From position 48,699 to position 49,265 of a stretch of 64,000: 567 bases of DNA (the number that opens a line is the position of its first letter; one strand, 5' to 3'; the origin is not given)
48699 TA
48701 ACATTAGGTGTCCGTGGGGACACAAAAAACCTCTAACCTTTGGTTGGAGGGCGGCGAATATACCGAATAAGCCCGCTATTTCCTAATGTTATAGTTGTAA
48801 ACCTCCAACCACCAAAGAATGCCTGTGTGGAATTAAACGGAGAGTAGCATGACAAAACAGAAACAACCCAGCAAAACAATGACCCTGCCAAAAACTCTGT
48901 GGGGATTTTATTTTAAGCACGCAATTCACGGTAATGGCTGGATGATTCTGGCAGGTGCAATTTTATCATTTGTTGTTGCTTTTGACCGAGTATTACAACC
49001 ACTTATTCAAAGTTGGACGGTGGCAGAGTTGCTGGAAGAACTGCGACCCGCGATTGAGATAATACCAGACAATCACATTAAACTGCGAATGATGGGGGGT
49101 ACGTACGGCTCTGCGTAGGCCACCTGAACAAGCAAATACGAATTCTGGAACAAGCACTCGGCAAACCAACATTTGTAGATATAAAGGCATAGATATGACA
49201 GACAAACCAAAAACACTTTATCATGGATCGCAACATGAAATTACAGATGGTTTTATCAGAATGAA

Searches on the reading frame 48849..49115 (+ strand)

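Call 17: search_protein_families(library=pfam, proteins=[window:48849-49115:+], max_evalue=0.01)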
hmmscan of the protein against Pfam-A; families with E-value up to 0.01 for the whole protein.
window:48849-49115:+ (89 aa): 0 families

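Call 81: search_protein_families(library=pfam, proteins=[window:48849-49115:+], max_evalue=10)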
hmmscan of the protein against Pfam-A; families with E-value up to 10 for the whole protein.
window:48849-49115:+ (89 aa): 1 family
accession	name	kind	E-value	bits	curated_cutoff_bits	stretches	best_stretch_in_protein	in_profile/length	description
PF23295.1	Arm_4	-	0.26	11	27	1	21-62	111-147/284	Armadillo-like repeats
